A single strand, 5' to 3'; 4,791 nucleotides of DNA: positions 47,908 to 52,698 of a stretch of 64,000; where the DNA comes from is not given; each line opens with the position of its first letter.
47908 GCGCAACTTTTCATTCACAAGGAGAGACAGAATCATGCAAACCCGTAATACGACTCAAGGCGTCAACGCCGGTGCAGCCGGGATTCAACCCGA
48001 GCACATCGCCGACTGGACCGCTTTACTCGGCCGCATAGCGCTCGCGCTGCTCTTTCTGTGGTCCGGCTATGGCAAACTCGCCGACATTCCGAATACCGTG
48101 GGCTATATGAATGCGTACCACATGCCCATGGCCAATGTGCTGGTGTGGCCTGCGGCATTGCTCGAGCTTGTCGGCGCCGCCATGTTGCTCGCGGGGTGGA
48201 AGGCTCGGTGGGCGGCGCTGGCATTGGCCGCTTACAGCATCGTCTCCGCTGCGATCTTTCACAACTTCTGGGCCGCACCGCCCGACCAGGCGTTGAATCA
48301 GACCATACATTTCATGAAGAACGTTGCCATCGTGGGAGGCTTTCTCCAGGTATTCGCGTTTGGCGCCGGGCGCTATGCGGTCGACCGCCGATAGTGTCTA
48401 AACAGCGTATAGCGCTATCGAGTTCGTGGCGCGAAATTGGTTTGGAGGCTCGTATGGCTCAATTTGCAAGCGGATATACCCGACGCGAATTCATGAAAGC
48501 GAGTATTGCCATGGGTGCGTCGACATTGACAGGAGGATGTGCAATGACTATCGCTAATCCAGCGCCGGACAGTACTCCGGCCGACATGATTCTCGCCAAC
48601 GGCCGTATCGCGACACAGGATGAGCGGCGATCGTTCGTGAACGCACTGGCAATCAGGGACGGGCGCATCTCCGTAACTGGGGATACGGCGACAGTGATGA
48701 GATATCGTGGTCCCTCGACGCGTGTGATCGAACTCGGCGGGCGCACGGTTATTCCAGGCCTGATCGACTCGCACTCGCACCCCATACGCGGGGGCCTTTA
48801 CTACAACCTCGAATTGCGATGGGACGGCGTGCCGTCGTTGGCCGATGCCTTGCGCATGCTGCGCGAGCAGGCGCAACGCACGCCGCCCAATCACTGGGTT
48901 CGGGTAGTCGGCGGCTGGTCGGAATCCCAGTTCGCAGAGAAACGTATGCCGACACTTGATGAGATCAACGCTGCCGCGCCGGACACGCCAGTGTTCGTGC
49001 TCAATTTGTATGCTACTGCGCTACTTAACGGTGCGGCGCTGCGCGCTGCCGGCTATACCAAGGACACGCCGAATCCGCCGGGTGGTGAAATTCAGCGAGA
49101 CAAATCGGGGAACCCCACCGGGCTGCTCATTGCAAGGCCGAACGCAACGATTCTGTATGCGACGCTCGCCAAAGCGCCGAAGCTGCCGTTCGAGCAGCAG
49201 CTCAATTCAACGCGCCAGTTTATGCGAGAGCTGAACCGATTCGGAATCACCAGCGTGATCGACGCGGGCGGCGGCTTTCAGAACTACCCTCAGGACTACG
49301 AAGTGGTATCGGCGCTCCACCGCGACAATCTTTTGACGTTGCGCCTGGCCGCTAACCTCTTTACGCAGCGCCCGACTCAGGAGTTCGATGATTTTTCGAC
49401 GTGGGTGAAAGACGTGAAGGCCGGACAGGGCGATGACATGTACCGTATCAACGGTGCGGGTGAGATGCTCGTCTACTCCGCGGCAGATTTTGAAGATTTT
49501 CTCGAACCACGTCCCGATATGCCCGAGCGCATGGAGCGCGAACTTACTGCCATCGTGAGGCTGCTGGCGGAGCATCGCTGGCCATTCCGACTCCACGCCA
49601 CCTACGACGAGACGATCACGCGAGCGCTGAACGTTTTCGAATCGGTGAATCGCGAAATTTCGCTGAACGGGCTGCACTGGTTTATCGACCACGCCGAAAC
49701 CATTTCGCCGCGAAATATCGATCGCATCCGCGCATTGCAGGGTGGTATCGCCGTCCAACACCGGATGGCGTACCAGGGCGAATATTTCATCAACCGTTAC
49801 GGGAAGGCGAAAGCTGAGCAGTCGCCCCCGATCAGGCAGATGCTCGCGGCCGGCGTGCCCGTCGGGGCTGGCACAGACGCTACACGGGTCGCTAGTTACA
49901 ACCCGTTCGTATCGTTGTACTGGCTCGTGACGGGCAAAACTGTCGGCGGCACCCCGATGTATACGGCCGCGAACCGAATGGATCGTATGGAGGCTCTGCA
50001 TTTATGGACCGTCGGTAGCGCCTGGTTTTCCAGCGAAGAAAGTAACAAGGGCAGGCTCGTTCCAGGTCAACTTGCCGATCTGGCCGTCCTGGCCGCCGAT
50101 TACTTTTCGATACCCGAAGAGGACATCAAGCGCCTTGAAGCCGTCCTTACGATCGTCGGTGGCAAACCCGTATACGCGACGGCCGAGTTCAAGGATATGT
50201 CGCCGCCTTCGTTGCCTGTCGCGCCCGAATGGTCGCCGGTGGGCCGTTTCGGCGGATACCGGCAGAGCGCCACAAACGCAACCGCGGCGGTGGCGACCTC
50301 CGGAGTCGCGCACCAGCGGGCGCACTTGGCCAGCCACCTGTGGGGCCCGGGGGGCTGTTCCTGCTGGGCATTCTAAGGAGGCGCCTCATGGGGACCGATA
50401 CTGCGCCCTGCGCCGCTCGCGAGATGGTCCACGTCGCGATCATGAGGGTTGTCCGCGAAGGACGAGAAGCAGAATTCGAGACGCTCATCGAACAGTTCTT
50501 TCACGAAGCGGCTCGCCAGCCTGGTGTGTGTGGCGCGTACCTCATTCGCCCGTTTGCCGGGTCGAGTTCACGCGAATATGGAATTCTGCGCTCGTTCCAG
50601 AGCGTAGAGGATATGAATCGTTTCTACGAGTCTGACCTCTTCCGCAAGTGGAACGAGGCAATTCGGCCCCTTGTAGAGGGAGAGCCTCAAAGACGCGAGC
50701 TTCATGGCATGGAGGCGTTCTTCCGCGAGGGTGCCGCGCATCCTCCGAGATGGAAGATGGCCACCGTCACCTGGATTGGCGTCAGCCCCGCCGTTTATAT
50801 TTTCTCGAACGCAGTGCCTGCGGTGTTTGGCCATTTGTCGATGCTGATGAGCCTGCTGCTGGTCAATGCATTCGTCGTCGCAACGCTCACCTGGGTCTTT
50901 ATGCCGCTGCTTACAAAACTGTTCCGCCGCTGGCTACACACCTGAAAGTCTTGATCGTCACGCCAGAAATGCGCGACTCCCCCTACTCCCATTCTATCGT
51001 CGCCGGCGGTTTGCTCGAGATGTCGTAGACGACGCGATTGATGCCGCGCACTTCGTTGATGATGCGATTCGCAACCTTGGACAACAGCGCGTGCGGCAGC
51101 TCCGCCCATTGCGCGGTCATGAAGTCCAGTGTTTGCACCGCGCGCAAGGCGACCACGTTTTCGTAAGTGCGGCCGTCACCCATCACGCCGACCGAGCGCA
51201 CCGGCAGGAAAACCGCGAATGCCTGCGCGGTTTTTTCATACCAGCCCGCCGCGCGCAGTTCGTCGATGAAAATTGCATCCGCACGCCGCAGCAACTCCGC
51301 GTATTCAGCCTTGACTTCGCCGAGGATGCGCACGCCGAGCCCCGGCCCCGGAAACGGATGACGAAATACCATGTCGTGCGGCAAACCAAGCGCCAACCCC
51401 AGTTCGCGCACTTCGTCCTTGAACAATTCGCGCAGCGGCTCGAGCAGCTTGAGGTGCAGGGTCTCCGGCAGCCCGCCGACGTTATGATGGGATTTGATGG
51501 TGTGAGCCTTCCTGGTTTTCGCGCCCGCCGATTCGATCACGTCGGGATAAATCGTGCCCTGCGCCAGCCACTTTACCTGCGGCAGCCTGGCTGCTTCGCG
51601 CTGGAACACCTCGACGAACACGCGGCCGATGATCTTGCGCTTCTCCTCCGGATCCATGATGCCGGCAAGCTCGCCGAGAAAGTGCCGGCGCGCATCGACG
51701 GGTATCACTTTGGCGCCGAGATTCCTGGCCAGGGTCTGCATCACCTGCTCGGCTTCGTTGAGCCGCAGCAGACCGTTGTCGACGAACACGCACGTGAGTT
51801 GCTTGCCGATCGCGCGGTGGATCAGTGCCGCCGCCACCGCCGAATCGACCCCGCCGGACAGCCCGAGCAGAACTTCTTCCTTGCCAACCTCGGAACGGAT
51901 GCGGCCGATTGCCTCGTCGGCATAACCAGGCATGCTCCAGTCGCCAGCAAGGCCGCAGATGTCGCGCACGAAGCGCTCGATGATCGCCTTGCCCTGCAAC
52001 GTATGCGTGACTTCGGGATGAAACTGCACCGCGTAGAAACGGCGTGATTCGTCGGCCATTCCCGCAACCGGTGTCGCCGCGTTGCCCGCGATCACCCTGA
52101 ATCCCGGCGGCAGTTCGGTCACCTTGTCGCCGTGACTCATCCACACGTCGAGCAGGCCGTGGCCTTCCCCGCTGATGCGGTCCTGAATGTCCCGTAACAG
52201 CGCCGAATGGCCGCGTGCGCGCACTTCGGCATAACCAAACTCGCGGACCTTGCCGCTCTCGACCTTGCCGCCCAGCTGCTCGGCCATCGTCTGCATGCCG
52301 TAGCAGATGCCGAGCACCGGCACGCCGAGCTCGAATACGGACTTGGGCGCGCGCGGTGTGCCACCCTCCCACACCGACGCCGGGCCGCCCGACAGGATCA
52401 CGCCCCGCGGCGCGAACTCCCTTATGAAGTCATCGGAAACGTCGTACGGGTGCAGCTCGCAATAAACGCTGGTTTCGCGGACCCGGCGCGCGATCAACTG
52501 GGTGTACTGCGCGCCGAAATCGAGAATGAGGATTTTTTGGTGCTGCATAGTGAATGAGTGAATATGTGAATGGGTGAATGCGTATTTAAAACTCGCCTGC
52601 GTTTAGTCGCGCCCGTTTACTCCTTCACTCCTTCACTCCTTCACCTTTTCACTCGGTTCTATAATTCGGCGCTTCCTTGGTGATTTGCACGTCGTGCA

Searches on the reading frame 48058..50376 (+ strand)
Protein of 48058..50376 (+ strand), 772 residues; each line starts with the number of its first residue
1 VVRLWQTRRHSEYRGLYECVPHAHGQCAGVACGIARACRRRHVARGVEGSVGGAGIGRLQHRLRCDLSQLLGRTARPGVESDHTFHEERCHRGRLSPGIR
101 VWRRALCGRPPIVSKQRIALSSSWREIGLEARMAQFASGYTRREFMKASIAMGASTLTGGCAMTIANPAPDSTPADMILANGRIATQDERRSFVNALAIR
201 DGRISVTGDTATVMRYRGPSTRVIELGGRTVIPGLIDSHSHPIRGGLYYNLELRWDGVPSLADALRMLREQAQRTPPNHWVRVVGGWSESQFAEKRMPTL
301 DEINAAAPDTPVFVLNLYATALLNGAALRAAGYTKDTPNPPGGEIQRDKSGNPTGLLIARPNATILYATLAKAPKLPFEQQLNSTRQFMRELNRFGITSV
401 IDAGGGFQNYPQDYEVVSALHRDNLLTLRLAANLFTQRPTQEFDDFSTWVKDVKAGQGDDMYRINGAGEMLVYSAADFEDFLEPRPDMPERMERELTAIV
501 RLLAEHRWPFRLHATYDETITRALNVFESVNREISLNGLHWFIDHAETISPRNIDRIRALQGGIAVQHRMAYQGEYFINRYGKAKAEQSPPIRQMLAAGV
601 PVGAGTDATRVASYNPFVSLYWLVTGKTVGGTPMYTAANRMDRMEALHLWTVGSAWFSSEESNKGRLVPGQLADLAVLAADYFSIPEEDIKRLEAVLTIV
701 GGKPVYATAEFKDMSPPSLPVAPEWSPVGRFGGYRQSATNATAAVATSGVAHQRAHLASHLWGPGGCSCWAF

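Call 47: search_protein_families(library=pfam, proteins=[window:48058-50376:+], max_evalue=0.0001)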
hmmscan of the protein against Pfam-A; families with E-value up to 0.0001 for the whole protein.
window:48058-50376:+ (772 aa): 2 families
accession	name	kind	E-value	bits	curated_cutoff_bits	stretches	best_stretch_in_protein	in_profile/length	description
PF07969.17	Amidohydro_3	-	2.6e-134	449.7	29.7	1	222-706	1-472/472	Amidohydrolase family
PF01979.26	Amidohydro_1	-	2.7e-07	30.6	25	1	585-705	228-345/345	Amidohydrolase family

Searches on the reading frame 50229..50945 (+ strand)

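Call 77: search_protein_families(library=pfam, proteins=[window:50229-50945:+], max_evalue=0.0001)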
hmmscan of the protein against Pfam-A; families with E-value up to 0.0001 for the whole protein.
window:50229-50945:+ (238 aa): 1 family
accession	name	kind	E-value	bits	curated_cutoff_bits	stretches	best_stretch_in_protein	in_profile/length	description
PF03992.22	ABM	-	1e-05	26.1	23.1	1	66-143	1-77/78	Antibiotic biosynthesis monooxygenase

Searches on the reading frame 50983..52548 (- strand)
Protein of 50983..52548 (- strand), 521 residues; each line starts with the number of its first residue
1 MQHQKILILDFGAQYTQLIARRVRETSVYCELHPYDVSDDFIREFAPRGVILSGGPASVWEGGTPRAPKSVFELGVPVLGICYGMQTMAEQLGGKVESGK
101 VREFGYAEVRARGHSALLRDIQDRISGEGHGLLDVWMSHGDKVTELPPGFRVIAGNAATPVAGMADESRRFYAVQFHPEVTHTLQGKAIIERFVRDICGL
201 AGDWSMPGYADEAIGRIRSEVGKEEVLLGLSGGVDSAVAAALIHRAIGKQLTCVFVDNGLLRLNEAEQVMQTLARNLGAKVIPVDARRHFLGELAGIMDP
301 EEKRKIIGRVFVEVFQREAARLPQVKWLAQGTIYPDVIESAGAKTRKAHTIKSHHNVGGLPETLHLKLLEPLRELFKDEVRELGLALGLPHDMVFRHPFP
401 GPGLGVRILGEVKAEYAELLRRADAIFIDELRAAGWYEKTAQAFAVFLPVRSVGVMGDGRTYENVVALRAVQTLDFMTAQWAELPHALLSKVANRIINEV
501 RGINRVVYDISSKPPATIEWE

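Call 47: search_protein_families(library=pfam, proteins=[window:50983-52548:-], max_evalue=0.0001)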
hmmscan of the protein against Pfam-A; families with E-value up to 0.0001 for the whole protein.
window:50983-52548:- (521 aa): 5 families
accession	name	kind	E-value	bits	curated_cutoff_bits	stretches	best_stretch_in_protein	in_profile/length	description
PF00958.27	GMP_synt_C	-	4.2e-44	149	27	1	429-520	1-92/92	GMP synthase C terminal domain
PF00117.34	GATase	-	5.7e-43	147.2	22.8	1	7-195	1-188/190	Glutamine amidotransferase class-I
PF02540.23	NAD_synthase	-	1.2e-09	38.1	21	1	219-285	14-80/242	NAD synthase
PF07722.19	Peptidase_C26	-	1.2e-08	35.5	20.5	1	71-179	101-219/219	Peptidase C26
PF03054.22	tRNA_Me_trans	-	9.6e-05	22.6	20.6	0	225-258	2-34/202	tRNA methyl transferase HUP domain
